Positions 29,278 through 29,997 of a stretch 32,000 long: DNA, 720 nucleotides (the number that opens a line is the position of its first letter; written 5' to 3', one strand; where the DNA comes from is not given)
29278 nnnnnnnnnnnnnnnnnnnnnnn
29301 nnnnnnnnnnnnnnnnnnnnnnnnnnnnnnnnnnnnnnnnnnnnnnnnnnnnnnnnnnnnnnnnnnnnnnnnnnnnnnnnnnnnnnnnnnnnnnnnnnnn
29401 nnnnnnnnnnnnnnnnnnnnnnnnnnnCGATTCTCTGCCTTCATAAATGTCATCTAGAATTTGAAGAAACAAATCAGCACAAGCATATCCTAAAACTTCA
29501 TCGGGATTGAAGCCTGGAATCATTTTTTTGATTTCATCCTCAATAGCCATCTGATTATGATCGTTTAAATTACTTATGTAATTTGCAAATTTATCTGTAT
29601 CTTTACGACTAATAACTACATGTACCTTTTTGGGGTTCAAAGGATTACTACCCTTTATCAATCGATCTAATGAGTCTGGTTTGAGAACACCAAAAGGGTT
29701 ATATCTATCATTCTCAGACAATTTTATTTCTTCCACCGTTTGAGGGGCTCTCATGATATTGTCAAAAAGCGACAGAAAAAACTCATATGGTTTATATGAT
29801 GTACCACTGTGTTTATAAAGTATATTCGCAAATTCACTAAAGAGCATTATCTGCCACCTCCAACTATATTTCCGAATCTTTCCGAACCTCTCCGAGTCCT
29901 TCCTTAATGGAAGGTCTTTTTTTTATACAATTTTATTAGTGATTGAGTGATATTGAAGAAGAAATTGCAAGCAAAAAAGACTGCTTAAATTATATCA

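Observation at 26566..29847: Tightly coupled three-gene SMC-like ATPase module (Lamassu / ABC-3C architecture) whose effector-position protein has no recognisable effector domain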

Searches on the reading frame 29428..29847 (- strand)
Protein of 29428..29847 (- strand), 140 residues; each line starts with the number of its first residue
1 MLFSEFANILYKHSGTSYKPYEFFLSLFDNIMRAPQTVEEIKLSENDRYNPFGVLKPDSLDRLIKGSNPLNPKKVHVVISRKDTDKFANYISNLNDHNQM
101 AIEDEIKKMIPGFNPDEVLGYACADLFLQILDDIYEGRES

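Call 26: search_protein_representatives(protein=window:29428-29847:-)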
Query: 140 residues. Proteins with E-value up to 0.001 (for the whole library): 129; up to 1e-10: 33; up to 1e-30: 3. The best 129 are listed.
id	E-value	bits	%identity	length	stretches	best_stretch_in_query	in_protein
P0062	1.3e-34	135.6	50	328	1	1-139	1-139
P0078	2.1e-34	134.9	79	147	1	60-140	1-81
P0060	9.3e-31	123.1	47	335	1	1-138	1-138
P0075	2.1e-27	112.2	54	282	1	1-136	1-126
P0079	4.1e-22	95.1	40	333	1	1-138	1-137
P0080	2.5e-21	92.6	39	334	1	3-137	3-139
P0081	9.7e-21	90.7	45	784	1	1-138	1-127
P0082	1.3e-18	83.8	40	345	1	2-138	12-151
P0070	1.8e-18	83.3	42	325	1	1-137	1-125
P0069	9.0e-18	81.1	44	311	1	1-136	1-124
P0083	4.2e-17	78.9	51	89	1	1-82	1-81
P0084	7.5e-16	74.8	35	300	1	1-133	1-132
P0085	8.9e-16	74.6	37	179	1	1-134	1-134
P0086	1.1e-15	74.3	36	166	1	1-135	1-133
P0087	4.4e-15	72.3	36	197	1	5-136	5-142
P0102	2.0e-11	60.5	31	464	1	1-138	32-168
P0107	3.4e-10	56.5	34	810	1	1-127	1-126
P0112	9.9e-10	55.0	30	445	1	1-137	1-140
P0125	3.4e-08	50.0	28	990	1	2-134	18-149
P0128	3.8e-08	49.9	31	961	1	2-139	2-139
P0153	2.1e-06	44.2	28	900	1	2-136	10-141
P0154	2.4e-06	44.0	33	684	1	3-135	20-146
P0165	1.5e-05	41.5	31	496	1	2-133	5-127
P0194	5.8e-04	36.3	30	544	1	2-135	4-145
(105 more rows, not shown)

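Call 35: search_protein_families(library=pfam, proteins=[P0125, P0128, P0153, P0107, P0081, P0154, P0194, P0165, P0102, P0112], max_evalue=0.001)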
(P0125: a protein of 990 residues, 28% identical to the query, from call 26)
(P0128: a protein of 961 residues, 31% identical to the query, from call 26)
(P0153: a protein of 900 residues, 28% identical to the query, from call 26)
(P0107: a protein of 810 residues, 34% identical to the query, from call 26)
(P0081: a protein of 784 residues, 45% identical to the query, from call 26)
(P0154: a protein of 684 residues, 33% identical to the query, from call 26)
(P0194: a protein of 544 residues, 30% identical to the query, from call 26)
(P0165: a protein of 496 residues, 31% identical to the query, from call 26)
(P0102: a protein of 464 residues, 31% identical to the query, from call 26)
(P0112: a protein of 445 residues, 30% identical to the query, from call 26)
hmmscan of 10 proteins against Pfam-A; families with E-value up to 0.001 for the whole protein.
P0125 (990 aa): 7 families
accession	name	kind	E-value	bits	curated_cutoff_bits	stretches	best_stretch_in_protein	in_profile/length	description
PF13424.12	TPR_12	-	4.5e-09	36.8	30.1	1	857-917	7-69/77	Tetratricopeptide repeat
PF14559.12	TPR_19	-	1.3e-05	25.8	25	0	784-844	2-56/68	Tetratricopeptide repeat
PF25201.1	nSTAND6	-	0.0001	22.8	27.7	1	217-249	14-46/148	Novel STAND NTPase 6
PF13176.12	TPR_7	-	0.00018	21.8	27.9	0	780-807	6-33/36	Tetratricopeptide repeat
PF07719.23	TPR_2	-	0.00031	21.1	27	0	898-917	6-25/34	Tetratricopeptide repeat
PF00515.34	TPR_1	-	0.00033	20.8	27.8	0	899-917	7-25/34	Tetratricopeptide repeat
PF13181.12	TPR_8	-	0.00067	20.1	25.7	0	774-805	3-33/34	Tetratricopeptide repeat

P0128 (961 aa): 0 families

P0153 (900 aa): 11 families
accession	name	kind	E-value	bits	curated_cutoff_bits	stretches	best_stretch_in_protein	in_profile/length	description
PF13424.12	TPR_12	-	9.2e-69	228.1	30.1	6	613-688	1-76/77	Tetratricopeptide repeat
PF13374.12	TPR_10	-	1.4e-64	212.8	27.5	6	782-822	1-41/42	Tetratricopeptide repeat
PF24885.1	TPR_NPHP3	-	1.5e-31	110.1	100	3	610-718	94-202/239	Nephrocystin-3 TPR domain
PF00515.34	TPR_1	-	1.2e-18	66.4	27.8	1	657-689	1-33/34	Tetratricopeptide repeat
PF13176.12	TPR_7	-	1.1e-13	50.5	27.9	0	576-603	2-29/36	Tetratricopeptide repeat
PF25000.1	DUF7779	-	8.1e-13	48.9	27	1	395-479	7-94/95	Domain of unknown function (DUF7779)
PF07719.23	TPR_2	-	2.3e-11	43.3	27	0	827-855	3-31/34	Tetratricopeptide repeat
PF13181.12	TPR_8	-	8.6e-08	32.2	25.7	0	657-689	1-33/34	Tetratricopeptide repeat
PF17874.7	TPR_MalT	-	9.3e-08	32.1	45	0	580-724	8-147/336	MalT-like TPR region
PF13431.12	TPR_17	-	4.3e-05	23.9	24.4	0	657-678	13-34/34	Tetratricopeptide repeat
PF00931.28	NB-ARC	-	0.00021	21.1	23.5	1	186-340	22-198/248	NB-ARC domain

P0107 (810 aa): 10 families
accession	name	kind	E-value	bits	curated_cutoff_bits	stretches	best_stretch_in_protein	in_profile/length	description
PF13424.12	TPR_12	-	1.6e-53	179.2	30.1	4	730-804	2-76/77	Tetratricopeptide repeat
PF13374.12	TPR_10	-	2.9e-39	132.4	27.5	4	690-728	3-41/42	Tetratricopeptide repeat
PF24885.1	TPR_NPHP3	-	1.7e-19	70.7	100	2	687-794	97-204/239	Nephrocystin-3 TPR domain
PF00515.34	TPR_1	-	1.3e-15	56.9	27.8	0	692-718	4-30/34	Tetratricopeptide repeat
PF07719.23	TPR_2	-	1.8e-10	40.5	27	0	601-628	1-28/34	Tetratricopeptide repeat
PF13176.12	TPR_7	-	7.7e-10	38.5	27.9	0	566-590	6-30/36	Tetratricopeptide repeat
PF13181.12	TPR_8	-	1.5e-08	34.6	25.7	0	694-718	6-30/34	Tetratricopeptide repeat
PF00931.28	NB-ARC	-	1.8e-06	27.9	23.5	1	172-303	5-140/248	NB-ARC domain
PF25000.1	DUF7779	-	3.5e-05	24.4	27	1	421-495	9-88/95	Domain of unknown function (DUF7779)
PF13191.12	AAA_16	-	0.0009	20.2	32.6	0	165-277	2-109/167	AAA ATPase domain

P0081 (784 aa): 3 families
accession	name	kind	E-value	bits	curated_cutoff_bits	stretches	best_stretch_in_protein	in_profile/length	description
PF22720.1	SNaCT14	-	7.1e-44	150.8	27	1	594-783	1-186/186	Short NACHT-associated C-Terminal domain, family 14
PF05729.18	NACHT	-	1.9e-09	38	26.7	1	249-392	3-160/167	NACHT domain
PF20720.3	nSTAND3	-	0.0002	21.5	27.2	1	246-276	17-48/155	Novel STAND NTPase 3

P0154 (684 aa): 4 families
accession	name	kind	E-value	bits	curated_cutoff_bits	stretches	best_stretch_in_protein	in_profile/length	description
PF00931.28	NB-ARC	-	4.9e-09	36.3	23.5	1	198-417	8-223/248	NB-ARC domain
PF01637.24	ATPase_2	-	5.7e-05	23.5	33.2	1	192-378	4-211/225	ATPase domain predominantly from Archaea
PF13191.12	AAA_16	-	0.00046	21.2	32.6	0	192-234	5-51/167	AAA ATPase domain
PF13401.12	AAA_22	-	0.00089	20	27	0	209-296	6-95/130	AAA domain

P0194 (544 aa): 2 families
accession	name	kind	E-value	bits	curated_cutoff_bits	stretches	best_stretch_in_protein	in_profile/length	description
PF08238.18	Sel1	-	2.1e-40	136.1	30.7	4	426-459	2-36/36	Sel1 repeat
PF23310.1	TPR_27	-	2.1e-05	24.6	27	0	378-456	17-93/110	Plant tetratrico peptide repeats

P0165 (496 aa): 4 families
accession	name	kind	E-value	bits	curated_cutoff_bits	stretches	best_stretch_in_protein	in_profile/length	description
PF13676.11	TIR_2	-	4.6e-10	40.5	28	1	183-274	2-93/122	TIR domain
PF13519.12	VWA_2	-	9.1e-07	29.9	27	1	397-486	2-93/107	von Willebrand factor type A domain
PF01582.25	TIR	-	4.8e-05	23.7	21.3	1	225-315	48-139/179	TIR domain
PF00092.34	VWA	-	0.00033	21.4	23.8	1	397-457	3-62/174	von Willebrand factor type A domain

P0102 (464 aa): 2 families
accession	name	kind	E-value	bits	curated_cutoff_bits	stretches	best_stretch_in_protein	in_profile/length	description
PF13424.12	TPR_12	-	1e-11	45.3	30.1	1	283-336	4-59/77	Tetratricopeptide repeat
PF17874.7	TPR_MalT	-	1.1e-11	45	45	1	262-443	20-200/336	MalT-like TPR region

P0112 (445 aa): 1 family
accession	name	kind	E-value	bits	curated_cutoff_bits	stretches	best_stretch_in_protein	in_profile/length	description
PF08878.16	HamA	-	9.5e-30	104.6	25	1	195-423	3-230/230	HamA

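Call 40: search_protein_families(library=pfam, proteins=[window:29428-29847:-], max_evalue=10)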
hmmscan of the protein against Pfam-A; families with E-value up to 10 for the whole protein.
seq(140 aa): 0 families

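Call 42: search_solved_structures(query=A3, max_evalue=10, show_alignments=2)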
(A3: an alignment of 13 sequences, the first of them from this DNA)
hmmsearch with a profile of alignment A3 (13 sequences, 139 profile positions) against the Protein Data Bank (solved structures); distinct sequences matched with E-value up to 10: 5.
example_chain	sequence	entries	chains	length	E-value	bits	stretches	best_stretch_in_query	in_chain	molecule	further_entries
5hy3_A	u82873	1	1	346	0.033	17.3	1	82-117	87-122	mRNA endoribonuclease LsoA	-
5cj9_A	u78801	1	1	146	0.15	15.2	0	88-125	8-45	Arginine repressor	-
1eb6_A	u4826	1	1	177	0.29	14.3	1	59-115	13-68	NEUTRAL PROTEASE II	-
9cte_A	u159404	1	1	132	0.44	13.7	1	75-128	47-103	De novo protein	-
9fn1_U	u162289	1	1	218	0.51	13.5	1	57-133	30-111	Vps20/32/60-like protein (ESCRT-III)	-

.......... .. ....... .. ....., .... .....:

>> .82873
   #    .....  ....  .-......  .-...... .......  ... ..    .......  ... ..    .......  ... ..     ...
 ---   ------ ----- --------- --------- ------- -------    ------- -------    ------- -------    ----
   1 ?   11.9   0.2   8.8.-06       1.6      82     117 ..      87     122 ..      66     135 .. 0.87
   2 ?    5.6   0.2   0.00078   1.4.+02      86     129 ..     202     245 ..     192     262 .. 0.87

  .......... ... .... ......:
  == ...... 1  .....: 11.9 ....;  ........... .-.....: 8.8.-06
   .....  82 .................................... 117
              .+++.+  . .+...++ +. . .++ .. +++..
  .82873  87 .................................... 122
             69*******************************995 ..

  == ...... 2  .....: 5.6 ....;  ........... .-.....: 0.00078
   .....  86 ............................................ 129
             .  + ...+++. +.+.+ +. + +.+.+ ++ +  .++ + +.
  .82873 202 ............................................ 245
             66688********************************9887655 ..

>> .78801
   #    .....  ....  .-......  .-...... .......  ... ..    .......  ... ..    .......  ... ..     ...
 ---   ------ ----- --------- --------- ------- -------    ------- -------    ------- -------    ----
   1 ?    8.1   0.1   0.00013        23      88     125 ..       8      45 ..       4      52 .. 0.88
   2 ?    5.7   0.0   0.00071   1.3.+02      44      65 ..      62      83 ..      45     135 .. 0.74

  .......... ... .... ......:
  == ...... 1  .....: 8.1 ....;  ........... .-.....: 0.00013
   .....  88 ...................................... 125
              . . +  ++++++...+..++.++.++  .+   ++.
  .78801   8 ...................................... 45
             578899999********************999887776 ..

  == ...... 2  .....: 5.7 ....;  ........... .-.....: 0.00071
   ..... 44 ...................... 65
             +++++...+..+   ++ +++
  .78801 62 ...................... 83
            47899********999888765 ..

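Call 48: find_encoding_contigs(protein=P0081, flank=6000, max_places=3)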
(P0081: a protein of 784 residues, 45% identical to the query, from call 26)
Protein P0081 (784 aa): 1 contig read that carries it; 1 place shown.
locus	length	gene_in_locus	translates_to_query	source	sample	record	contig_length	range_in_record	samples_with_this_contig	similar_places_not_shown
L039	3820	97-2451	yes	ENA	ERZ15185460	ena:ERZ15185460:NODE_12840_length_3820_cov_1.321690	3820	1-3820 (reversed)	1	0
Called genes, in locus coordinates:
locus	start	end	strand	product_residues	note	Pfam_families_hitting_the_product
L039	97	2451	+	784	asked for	PF05729:NACHT, PF22720:SNaCT14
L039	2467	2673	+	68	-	PF01381:HTH_3 (weak), PF13443:HTH_26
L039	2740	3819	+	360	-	?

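Call 49: find_encoding_contigs(protein=P0112, flank=6000, max_places=3)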
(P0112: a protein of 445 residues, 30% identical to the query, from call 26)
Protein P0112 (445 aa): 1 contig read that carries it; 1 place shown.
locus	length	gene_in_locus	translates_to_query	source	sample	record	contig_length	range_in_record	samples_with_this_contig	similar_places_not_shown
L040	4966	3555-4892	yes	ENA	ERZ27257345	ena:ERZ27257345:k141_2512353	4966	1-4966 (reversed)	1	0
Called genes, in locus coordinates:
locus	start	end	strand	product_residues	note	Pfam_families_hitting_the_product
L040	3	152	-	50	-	?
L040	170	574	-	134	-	PF23984:DUF7307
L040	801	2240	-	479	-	PF00176:SNF2-rel_dom, PF00270:DEAD (faint), PF04851:ResIII, PF00271:Helicase_C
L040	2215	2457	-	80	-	-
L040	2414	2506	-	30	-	-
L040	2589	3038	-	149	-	PF08281:Sigma70_r4_2 (weak), PF04545:Sigma70_r4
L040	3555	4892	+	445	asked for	PF08878:HamA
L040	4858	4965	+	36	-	?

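Call 50: find_encoding_contigs(protein=P0165, flank=6000, max_places=3)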
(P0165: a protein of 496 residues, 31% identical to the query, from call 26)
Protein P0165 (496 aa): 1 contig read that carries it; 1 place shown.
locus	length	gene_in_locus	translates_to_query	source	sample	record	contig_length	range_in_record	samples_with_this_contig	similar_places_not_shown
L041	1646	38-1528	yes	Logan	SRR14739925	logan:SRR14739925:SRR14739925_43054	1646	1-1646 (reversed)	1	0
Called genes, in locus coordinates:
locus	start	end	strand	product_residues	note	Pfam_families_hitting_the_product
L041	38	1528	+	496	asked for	PF13676:TIR_2, PF13519:VWA_2 (weak)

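Call 52: predict_structure(alignment_id=A3)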
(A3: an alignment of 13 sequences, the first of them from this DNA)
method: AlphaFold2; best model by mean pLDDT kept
length: 140 residues; sequences in the alignment: 13
mean_pLDDT: 94.2   pTM: 0.88
mean pLDDT of the five models: 94.2, 93.5, 93.3, 93.1, 92.4
residues with pLDDT >= 90: 125; 70-90: 11; 50-70: 4; < 50: 0
segments of 3 or more residues with pLDDT < 50: none
pLDDT, mean of each block of 10 residues (from residue 1): 96 93 98 97 95 97 95 98 97 96 94 79 96 87
secondary structure, 60 per line:
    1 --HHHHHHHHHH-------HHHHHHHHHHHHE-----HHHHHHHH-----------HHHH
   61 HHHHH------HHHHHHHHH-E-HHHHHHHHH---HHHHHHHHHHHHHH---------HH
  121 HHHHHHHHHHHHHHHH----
elements in order: H3-12 H20-31 H38-45 H57-65 H72-80 H84-92 H96-109 H119-136

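Call 55: fold_search(model_id=the predicted structure, library=pdb)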
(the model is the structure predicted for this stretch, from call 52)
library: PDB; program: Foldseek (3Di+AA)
matches with E <= 10: 310; with E <= 0.001: 0
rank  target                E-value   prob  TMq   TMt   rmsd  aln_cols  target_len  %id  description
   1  5vmm_A                3.9e-01  0.35  0.32  0.32  10.1       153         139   12  Staphylococcus aureus IsdB bound to human hemoglobin (released 2017-11-15)
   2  6gw6_B                6.8e-01  0.09  0.19  0.19  15.4       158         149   14  Structure of the Pseudomonas putida RES-Xre toxin-antitoxin complex (released 2018-10-24)
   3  8gpv                  1.0e+00  0.11  0.21  0.14  16.4       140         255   12  Cytoplasmic domain structure of the MgtE Mg2+ channel from Clostridiales bacterium (released 2023-04-19)
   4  3s48_C                1.2e+00  0.14  0.27  0.27   9.8       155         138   12  Human Alpha-Haemoglobin Complexed with the First NEAT Domain of IsdH from Staphylococcus aureus (released 2012-05-23)
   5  4mpm_A                1.2e+00  0.09  0.25  0.24  14.7       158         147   14  Wild-type human neuroglobin (released 2014-01-15)
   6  2qu0_A                1.3e+00  0.14  0.28  0.28   9.9       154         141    7  Crystal structure determination of sheep methemoglobin at 2.7 Angstrom resolution (released 2008-08-05)
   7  4o1t                  1.3e+00  0.13  0.30  0.28  14.3       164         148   12  Crystal structure of murine neuroglobin mutant F106W (released 2014-06-18)
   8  7lp0_A                1.4e+00  0.08  0.18  0.22  14.5       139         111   13  Crystal structure of BPTF bromodomain in complex with inhibitor Pdy-3-077 (released 2022-08-10)
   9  5ohf_F                1.4e+00  0.14  0.28  0.27   9.6       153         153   10  Globin sensor domain of AfGcHK (FeIII form) in complex with cyanide, partially reduced (released 2017-11-08)
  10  2zhi                  1.4e+00  0.08  0.22  0.11  17.9       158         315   12  Crystal Structure Analysis of the Sodium-Bound Annexin A4 at 1.58 A resolution (released 2009-02-10)
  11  8grz                  1.4e+00  0.08  0.24  0.23  14.6       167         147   14  X-ray crystal structure of V71C human neuroglobin mutant (released 2023-09-06)
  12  3qzt_A                1.6e+00  0.07  0.18  0.22  13.9       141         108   11  Crystal Structure of BPTF bromo in complex with histone H4K16ac - Form II (released 2011-06-01)
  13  1o1i_A                1.7e+00  0.13  0.28  0.28  10.1       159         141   11  Cyanomet hemoglobin (A-GLY-C:V1M,L29F,H58Q; B,D:V1M,L106W) (released 2002-12-18)
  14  1out_B                1.7e+00  0.13  0.29  0.28   9.2       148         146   12  TROUT HEMOGLOBIN I (released 1997-01-11)
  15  6ihx_A                1.7e+00  0.12  0.28  0.28   9.9       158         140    9  Crystal Structure Analysis of bovine Hemoglobin modified by SNP (released 2018-12-12)
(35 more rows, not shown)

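Call 72: find_encoding_contigs(protein=P0153, flank=6000, max_places=3)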
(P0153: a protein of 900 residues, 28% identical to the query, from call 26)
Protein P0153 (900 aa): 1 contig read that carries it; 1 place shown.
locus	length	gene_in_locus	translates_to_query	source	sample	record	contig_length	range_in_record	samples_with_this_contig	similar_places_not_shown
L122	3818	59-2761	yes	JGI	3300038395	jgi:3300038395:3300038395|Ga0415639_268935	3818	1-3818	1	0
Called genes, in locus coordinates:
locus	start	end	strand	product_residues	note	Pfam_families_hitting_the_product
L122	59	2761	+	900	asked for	PF25000:DUF7779, PF13424:TPR_12, PF13374:TPR_10, PF13424:TPR_12, PF24885:TPR_NPHP3, PF13374:TPR_10, PF13424:TPR_12, PF24885:TPR_NPHP3, +9 more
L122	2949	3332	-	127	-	-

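Call 73: find_encoding_contigs(protein=P0107, flank=6000, max_places=3)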
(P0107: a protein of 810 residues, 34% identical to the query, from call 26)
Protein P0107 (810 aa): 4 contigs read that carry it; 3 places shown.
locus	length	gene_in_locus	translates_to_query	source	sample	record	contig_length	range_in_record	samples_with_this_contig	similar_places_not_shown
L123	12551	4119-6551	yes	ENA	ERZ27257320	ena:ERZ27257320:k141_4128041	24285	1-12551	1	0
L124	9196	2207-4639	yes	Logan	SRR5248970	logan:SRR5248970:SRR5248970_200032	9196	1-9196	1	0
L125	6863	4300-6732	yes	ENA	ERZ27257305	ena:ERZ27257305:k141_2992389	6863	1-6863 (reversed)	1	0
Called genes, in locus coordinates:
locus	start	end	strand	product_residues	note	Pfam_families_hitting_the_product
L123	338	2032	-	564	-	PF00239:Resolvase, PF07508:Recombinase, PF13408:Zn_ribbon_recom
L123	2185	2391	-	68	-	-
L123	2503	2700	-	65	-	-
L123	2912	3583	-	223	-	PF08281:Sigma70_r4_2, PF04545:Sigma70_r4 (faint)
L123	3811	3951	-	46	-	-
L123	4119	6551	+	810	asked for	PF00515:TPR_1 (faint), PF00931:NB-ARC, PF24885:TPR_NPHP3, PF13424:TPR_12, PF13424:TPR_12, PF24885:TPR_NPHP3, PF13374:TPR_10, PF13424:TPR_12, +3 more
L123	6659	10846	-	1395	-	PF00395:SLH (faint), PF07581:Glug (faint), PF00082:Peptidase_S8, PF13620:CarboxypepD_reg (weak)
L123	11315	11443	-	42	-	-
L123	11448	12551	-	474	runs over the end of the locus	PF03432:Relaxase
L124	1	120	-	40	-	?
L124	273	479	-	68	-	-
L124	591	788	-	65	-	-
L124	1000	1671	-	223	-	PF08281:Sigma70_r4_2, PF04545:Sigma70_r4 (faint)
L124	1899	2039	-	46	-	-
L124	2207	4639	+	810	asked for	PF00515:TPR_1 (faint), PF00931:NB-ARC, PF24885:TPR_NPHP3, PF13424:TPR_12, PF13424:TPR_12, PF24885:TPR_NPHP3, PF13374:TPR_10, PF13424:TPR_12, +3 more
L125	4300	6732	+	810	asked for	PF00515:TPR_1 (faint), PF00931:NB-ARC, PF24885:TPR_NPHP3, PF13424:TPR_12, PF13424:TPR_12, PF24885:TPR_NPHP3, PF13374:TPR_10, PF13424:TPR_12, +3 more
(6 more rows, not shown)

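Call 74: find_encoding_contigs(protein=P0128, flank=6000, max_places=3)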
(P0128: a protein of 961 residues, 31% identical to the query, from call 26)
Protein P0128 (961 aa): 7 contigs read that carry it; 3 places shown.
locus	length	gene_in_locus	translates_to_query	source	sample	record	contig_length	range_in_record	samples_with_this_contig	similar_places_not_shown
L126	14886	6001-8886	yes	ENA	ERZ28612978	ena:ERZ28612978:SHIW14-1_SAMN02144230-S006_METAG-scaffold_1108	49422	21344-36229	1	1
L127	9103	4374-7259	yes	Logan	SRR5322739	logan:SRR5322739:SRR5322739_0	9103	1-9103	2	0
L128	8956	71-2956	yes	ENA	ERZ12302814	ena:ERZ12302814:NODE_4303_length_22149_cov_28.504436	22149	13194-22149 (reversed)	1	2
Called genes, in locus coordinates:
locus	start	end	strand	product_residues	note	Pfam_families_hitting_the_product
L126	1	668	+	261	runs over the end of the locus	PF10127:RlaP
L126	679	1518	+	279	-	PF00248:Aldo_ket_red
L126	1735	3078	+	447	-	PF13173:AAA_14, PF13635:DUF4143, PF08378:NERD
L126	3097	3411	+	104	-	-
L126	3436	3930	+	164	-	PF00186:DHFR_1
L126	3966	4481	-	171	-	-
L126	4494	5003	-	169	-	-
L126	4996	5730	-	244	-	PF14386:DUF4417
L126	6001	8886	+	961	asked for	-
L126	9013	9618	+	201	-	-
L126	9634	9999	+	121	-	PF02537:CRCB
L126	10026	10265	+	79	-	-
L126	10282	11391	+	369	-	PF01661:Macro, PF01381:HTH_3 (weak)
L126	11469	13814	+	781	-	PF13306:LRR_5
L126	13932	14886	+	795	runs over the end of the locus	PF13306:LRR_5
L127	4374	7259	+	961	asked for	-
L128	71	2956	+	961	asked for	-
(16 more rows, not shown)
